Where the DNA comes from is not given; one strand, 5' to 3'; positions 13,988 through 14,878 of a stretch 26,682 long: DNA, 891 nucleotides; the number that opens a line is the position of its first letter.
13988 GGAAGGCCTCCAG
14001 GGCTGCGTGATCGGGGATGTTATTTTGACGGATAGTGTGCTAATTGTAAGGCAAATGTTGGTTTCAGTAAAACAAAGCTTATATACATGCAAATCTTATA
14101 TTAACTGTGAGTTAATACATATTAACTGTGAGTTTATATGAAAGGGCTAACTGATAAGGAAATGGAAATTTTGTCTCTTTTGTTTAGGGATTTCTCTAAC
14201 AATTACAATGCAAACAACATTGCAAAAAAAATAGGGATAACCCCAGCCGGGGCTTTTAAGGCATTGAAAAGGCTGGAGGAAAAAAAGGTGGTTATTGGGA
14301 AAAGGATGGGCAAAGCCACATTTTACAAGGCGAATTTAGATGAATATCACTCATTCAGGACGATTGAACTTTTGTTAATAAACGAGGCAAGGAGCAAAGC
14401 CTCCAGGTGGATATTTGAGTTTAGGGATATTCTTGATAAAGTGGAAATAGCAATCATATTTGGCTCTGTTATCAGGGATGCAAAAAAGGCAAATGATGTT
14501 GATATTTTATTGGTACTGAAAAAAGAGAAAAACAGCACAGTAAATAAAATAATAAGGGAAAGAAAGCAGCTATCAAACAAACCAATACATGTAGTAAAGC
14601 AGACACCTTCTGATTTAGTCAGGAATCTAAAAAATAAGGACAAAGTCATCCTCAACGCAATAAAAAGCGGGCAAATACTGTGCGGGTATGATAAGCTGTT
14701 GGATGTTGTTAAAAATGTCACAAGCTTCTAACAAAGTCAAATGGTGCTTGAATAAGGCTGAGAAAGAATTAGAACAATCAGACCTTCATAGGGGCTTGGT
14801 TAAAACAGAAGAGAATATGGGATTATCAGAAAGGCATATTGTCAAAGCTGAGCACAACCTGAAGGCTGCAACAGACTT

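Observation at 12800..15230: Tandem duplicated wHTH-MNT + HEPN-like pairs in which both HEPN copies appear to lack the catalytic His of the Rx4-6H motif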

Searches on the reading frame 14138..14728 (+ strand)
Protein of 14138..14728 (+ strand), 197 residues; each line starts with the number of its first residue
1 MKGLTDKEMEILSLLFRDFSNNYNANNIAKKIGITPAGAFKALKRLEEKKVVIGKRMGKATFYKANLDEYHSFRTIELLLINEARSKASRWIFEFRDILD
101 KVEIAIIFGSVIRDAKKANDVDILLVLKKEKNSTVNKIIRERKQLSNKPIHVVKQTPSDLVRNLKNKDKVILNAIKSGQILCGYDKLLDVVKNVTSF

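Call 3: search_protein_families(library=pfam, proteins=[window:14138-14728:+], max_evalue=1)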
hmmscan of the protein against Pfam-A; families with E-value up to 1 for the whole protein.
window:14138-14728:+ (197 aa): 19 families
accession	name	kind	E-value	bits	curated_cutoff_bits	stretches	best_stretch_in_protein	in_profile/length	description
PF18765.7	Polbeta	-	5.9e-08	33.2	26.9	1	100-186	11-92/93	Polymerase beta, Nucleotidyltransferase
PF01909.29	NTP_transf_2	-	0.0001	23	21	1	100-164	12-80/93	Nucleotidyltransferase domain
PF01978.25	TrmB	-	0.00025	21.3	25.6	1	3-65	5-64/68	Sugar-specific transcriptional regulator TrmB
PF13412.12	HTH_24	-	0.00097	19.1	21.9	1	7-52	4-47/48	Winged helix-turn-helix DNA-binding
PF03965.22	Penicillinase_R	-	0.0035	18.1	22.6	1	5-72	2-71/115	Penicillinase repressor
PF14792.12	DNA_pol_B_palm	-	0.0041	17.8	25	1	95-139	17-56/113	DNA polymerase beta palm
PF12802.13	MarR_2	-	0.0073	16.9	27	1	3-52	2-50/61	MarR family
PF07106.19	TBPIP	-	0.0091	16.3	22.8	1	19-66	17-62/62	TBPIP/Hop2 winged helix domain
PF01047.28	MarR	-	0.01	16.2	24.6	1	4-49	1-44/59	MarR family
PF04967.18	HTH_10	-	0.012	15.8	23.1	1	4-49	1-50/53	HTH DNA binding domain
PF14394.12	DUF4423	-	0.017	15.4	30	1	17-73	33-87/165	Domain of unknown function (DUF4423)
PF24033.1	DUF7342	-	0.023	15.1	31.6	1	24-84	19-78/150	Family of unknown function (DUF7342)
PF01726.22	LexA_DNA_bind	-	0.024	14.9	23.7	1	1-52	1-56/65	LexA DNA binding domain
PF08222.17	HTH_CodY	-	0.047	13.8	27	1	25-63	7-46/61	CodY helix-turn-helix domain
PF08279.18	HTH_11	-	0.063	13.6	25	1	10-55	4-48/55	HTH domain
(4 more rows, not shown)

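Call 4: search_protein_families(library=ncbifam, proteins=[window:14138-14728:+], max_evalue=1)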
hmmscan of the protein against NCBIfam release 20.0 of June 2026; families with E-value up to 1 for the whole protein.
window:14138-14728:+ (197 aa): 17 families
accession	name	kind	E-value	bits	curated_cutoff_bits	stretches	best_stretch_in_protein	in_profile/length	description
NF033788.1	HTH_metalloreg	subfamily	2.9e-05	23.8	55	1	9-69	14-72/77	metalloregulator ArsR/SmtB family transcription factor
NF003210.0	PRK04172.1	equivalog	0.00011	21.2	350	1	3-170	3-169/496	phenylalanine--tRNA ligase subunit alpha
NF041413.1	ArsR_Rv2640c_fam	equivalog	0.00012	22.4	155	1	8-75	44-111/118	Rv2640c family ArsR-like transcriptional regulator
NF047752.1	MntA_antitoxin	equivalog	0.00018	21.4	60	1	101-185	6-85/106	type VII toxin-antitoxin system MntA family adenylyltransferase antitoxin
NF053606.1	Sta1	subfamily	0.00023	21.2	80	1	3-57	17-69/100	Sta1 family transcriptional regulator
TIGR02944.1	suf_reg_Xantho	equivalog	0.0013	19.1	110.65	1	4-57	7-60/130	SUF system Fe-S cluster assembly regulator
NF041852.1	trans_reg_HypR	equivalog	0.0022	18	180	1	10-71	10-70/139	redox-sensitive transcriptional regulator HypR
TIGR01884.1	cas_HTH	subfamily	0.004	16.6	60.2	1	2-59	138-192/202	CRISPR-associated CARF protein Csa3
TIGR01889.1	Staph_reg_Sar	paralog_domain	0.0048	17.2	62.6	1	4-56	23-77/109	staphylococcal accessory regulator family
NF038251.1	AdcR_fam_Zn_TF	equivalog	0.01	16.1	175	1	4-56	34-83/143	zinc-dependent MarR family transcriptional regulator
NF040939.2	trans_reg_lrs14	equivalog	0.011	15.7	90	1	3-55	18-69/103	Lrs14 family HTH-type transcriptional regulator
NF033789.1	repress_SdpR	subfamily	0.018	14.9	100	1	9-67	11-66/79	autorepressor SdpR family transcription factor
NF041117.1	CBASS_cyclase_b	equivalog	0.043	13.4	200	1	87-134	17-69/275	CBASS oligonucleotide cyclase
NF001071.0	PRK00118.2-1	equivalog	0.056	13.9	160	1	4-60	19-72/117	putative DNA-binding protein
NF008273.0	PRK11050.1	equivalog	0.1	12.3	153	1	10-54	43-86/156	manganese-binding transcriptional regulator MntR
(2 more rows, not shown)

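Call 27: find_homologous_proteins(query=window:14138-14728:+, max_evalue=0.001)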
Query window:14138-14728:+ (197 aa): 71 proteins with E <= 0.001 among 259 candidates.
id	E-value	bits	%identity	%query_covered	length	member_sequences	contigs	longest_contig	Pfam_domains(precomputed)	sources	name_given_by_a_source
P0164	4.1e-113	394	100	96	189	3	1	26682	PF18765.8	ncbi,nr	ncbi:MAG: hypothetical protein ISS93_02035 [Candidatus Aenigmarchaeota archaeon]|nr:hypothetical pro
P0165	6.8e-93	328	76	100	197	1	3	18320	PF18765.8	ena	-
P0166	7.5e-82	292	70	100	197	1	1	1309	PF18765.8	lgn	-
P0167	1.9e-81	290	70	99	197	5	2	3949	PF18765.8,PF01909.30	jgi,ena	-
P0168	2.3e-81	290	70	100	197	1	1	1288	PF18765.8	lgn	-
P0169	2.5e-81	290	70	100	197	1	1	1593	PF18765.8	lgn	-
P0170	2.8e-81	290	68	100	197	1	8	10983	PF18765.8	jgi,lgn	-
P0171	4.3e-81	289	70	100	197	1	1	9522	PF18765.8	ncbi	-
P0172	7.9e-81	288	68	99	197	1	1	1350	PF18765.8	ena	-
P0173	1.4e-80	288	67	99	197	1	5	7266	PF18765.8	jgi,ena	-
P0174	4.6e-80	286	67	99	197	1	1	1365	PF18765.8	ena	-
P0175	5.9e-80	286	67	99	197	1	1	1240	PF18765.8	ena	-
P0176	1.0e-79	285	67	99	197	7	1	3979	PF18765.8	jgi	-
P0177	6.5e-79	282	66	100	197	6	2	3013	PF18765.8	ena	-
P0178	6.6e-79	282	68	99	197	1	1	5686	PF18765.8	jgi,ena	-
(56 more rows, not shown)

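Call 63: search_protein_families(library=padloc, proteins=[window:14138-14728:+], max_evalue=0.01)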
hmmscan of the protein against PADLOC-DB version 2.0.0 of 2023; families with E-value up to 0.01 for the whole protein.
window:14138-14728:+ (197 aa): 21 families
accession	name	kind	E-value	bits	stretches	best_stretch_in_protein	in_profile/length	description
PDLC04368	PDC-M05A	-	7e-17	59.9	1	7-180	14-186/201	-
PDLC04369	PDC-M05A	-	4.1e-13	47.4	1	7-180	14-182/201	-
PDLC04372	PDC-M05A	-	1e-06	27.1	1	42-181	18-156/167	-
PDLC01268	CasR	-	6.1e-06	24.3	1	3-58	121-173/179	"CAS-I,CAS-II,CAS-III,CAS-IV,CAS-V,CAS-VI; associated_signaling"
PDLC04903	PDC-S09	-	6.9e-06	24.3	1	100-172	24-99/108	-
PDLC04371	PDC-M05A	-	1.4e-05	22.8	1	9-134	34-157/211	-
PDLC04370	PDC-M05A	-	3.1e-05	21.9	1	10-161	19-170/194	-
PDLC01853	CARF3--CARF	-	3.1e-05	21.7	1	3-55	135-187/209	-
PDLC04902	PDC-S09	-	5.3e-05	21.5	1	106-155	25-77/97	-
PDLC04906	PDC-S09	-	0.00012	20.4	1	102-146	24-68/98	-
PDLC01438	Csa3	-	0.0003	18.9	1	7-152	149-263/305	"CAS-I,CAS-II,CAS-III,CAS-IV,CAS-V,CAS-VI; associated_signaling"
PDLC01434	CasR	-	0.00033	18.6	1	3-56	125-175/191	"CAS-I,CAS-II,CAS-III,CAS-IV,CAS-V,CAS-VI; associated_signaling"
PDLC04904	PDC-S09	-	0.00037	18.7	1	107-155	30-80/104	-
PDLC01848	CARF3--CARF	-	0.0005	17.8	1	4-55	135-182/197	-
PDLC04905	PDC-S09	-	0.0018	16.5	1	106-150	25-74/101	-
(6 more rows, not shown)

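Call 70: predict_structure(alignment_id=A7)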
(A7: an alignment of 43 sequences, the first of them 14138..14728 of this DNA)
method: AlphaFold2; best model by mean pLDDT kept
length: 197 residues; sequences in the alignment: 43
mean_pLDDT: 94.9   pTM: 0.89
mean pLDDT of the five models: 94.9, 94.3, 94.3, 94.2, 93.6
residues with pLDDT >= 90: 183; 70-90: 12; 50-70: 2; < 50: 0
segments of 3 or more residues with pLDDT < 50: none
pLDDT, mean of each block of 10 residues (from residue 1): 87 96 96 97 97 95 97 96 94 94 97 90 97 96 91 97 96 97 98 89
secondary structure, 60 per line:
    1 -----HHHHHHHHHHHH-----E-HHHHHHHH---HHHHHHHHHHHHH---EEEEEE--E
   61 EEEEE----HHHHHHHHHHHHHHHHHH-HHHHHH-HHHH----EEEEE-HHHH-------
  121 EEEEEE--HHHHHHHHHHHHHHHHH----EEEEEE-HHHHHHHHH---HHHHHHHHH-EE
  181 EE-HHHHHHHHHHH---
elements in order: H6-17 H25-32 H36-48 E52-57 E60-65 H70-87 H89-94 H96-99 E104-108 H110-113 E121-126 H129-145 E150-155 H157-165 H169-177 E179-182 H184-194
